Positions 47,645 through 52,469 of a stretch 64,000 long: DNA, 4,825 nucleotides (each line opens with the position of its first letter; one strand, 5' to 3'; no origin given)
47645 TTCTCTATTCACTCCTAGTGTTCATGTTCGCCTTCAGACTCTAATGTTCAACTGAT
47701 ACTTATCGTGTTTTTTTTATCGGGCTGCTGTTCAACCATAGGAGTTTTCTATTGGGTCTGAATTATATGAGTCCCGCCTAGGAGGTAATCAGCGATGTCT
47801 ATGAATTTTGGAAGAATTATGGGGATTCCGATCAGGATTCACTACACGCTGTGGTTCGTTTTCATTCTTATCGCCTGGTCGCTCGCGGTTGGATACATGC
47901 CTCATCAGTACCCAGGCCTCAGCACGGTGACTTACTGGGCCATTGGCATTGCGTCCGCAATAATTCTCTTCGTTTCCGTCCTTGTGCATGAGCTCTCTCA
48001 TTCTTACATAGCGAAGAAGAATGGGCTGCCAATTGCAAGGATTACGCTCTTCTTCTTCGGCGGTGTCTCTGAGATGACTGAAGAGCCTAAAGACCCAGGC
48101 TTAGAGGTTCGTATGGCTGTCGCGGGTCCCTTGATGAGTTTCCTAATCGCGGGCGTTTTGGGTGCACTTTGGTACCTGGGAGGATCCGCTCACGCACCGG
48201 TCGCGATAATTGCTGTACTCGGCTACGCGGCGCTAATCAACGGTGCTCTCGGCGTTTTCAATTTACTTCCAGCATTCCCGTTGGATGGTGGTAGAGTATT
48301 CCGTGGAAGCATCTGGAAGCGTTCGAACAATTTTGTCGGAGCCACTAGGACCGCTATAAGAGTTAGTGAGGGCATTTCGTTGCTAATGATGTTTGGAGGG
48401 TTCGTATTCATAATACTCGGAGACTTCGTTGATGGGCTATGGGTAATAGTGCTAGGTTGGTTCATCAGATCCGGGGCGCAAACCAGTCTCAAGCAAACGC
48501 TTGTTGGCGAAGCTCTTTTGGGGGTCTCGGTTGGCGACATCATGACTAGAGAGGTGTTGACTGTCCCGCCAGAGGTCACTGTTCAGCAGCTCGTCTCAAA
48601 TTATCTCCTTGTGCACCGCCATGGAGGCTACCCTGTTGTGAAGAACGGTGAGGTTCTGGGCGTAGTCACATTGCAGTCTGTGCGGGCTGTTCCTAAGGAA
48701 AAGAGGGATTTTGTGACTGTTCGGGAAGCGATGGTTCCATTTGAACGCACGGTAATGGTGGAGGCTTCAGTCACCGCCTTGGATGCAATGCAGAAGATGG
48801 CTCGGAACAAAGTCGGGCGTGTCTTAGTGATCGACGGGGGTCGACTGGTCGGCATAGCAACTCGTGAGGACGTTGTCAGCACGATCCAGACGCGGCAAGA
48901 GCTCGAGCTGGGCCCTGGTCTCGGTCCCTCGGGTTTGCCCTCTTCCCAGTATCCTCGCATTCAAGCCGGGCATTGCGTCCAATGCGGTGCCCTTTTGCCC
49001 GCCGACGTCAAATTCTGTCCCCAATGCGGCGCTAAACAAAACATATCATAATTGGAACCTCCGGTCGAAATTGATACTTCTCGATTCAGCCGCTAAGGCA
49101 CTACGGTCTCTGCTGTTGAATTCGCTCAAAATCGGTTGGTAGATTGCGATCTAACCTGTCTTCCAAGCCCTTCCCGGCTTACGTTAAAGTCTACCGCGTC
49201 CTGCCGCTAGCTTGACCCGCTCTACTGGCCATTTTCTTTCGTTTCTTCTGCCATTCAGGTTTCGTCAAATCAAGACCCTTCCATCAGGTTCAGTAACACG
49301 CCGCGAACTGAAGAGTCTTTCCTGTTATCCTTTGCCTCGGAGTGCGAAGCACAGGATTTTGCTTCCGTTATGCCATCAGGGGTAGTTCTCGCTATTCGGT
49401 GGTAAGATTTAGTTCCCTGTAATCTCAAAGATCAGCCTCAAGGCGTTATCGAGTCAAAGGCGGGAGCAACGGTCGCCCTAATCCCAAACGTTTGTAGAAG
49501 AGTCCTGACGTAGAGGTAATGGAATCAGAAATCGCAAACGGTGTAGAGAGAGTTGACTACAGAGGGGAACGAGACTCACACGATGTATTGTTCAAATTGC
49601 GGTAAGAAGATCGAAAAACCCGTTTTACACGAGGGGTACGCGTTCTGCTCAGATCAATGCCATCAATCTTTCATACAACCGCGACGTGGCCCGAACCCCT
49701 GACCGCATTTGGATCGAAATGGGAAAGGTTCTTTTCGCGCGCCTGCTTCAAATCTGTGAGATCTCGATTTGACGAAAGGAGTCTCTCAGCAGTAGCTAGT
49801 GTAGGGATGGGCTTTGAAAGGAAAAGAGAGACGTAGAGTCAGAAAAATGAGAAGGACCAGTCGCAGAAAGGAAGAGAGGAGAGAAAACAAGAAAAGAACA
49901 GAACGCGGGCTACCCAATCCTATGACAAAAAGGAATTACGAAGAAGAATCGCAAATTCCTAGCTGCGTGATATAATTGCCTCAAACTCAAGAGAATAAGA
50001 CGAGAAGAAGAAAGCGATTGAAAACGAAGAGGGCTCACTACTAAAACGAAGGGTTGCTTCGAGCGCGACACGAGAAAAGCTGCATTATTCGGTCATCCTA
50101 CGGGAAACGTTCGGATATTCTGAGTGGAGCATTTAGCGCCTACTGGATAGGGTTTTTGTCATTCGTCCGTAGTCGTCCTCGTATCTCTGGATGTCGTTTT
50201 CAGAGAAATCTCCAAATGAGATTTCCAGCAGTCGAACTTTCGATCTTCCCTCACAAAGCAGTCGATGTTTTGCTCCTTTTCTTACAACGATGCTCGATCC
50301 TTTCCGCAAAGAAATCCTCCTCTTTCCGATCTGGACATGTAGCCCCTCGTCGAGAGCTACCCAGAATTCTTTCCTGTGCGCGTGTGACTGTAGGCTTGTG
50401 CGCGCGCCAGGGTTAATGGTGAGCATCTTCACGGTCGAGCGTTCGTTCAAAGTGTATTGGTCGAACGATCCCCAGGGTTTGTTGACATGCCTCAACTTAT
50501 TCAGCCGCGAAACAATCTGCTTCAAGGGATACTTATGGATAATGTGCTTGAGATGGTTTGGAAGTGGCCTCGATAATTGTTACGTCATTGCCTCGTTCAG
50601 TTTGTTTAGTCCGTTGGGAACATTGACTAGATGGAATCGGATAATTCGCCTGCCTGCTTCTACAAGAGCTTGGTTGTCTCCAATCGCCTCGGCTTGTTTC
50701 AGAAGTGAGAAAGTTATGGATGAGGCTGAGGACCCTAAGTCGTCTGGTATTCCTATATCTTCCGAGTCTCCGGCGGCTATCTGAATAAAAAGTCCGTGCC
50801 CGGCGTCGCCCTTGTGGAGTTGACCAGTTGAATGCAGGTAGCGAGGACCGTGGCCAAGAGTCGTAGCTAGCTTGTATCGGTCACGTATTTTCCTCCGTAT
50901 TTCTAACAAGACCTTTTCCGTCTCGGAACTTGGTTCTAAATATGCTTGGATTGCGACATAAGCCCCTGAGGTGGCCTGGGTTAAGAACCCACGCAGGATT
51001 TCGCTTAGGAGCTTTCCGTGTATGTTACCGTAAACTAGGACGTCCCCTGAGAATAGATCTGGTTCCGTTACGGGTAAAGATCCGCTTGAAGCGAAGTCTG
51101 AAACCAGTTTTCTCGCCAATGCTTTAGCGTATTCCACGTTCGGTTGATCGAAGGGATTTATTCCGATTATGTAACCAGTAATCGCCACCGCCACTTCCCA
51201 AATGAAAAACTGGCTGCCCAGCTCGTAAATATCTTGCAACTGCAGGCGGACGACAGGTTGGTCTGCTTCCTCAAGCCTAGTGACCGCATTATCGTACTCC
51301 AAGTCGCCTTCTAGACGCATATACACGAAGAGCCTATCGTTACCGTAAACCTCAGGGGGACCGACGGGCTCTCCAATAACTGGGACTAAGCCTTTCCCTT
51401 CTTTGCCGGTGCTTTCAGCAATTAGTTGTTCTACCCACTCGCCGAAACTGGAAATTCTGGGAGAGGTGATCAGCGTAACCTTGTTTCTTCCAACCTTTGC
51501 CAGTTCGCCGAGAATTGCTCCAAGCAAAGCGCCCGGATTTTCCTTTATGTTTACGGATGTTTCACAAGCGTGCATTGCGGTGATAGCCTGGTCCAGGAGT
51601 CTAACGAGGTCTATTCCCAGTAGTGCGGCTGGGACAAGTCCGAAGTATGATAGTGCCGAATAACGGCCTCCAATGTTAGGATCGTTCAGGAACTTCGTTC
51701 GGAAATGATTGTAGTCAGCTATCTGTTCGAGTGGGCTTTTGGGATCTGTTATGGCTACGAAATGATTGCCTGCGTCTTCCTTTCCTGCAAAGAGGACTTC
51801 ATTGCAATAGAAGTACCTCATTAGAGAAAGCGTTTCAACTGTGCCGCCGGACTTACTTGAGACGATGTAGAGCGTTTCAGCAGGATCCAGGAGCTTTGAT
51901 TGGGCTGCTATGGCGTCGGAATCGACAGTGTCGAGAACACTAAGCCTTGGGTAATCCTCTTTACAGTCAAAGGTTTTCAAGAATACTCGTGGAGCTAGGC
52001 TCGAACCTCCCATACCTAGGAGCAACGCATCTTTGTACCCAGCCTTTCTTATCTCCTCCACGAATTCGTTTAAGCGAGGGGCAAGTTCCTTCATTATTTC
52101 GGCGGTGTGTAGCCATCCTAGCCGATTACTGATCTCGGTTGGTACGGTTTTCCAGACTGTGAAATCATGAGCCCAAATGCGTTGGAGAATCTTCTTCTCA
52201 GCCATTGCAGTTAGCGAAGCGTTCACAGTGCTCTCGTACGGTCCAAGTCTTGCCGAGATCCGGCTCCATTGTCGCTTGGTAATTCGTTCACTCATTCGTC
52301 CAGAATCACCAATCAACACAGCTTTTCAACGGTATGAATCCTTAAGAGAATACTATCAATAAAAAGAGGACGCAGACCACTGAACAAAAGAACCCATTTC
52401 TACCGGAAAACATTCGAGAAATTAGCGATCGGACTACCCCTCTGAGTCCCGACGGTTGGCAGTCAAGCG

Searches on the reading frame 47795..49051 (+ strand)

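Call 57: search_protein_families(library=pfam, proteins=[window:47795-49051:+], max_evalue=0.00001)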
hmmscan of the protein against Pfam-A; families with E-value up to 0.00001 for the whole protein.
window:47795-49051:+ (418 aa): 3 families
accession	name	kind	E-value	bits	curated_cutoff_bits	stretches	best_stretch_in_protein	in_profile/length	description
PF02163.28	Peptidase_M50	-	5.9e-23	81.8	27.2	2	55-126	3-100/221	Peptidase family M50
PF00571.33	CBS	-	2.3e-20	73.1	24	2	246-297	1-52/57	CBS domain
PF13240.11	Zn_Ribbon_1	-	6.9e-07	29.3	25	1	393-414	1-22/23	zinc-ribbon domain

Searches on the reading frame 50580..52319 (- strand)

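Call 57: search_protein_families(library=pfam, proteins=[window:50580-52319:-], max_evalue=0.00001)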
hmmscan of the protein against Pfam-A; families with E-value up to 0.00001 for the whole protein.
window:50580-52319:- (579 aa): 1 family
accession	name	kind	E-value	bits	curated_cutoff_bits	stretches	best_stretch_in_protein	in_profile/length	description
PF00342.24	PGI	-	7.1e-20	71.5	22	1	84-307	77-309/486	Phosphoglucose isomerase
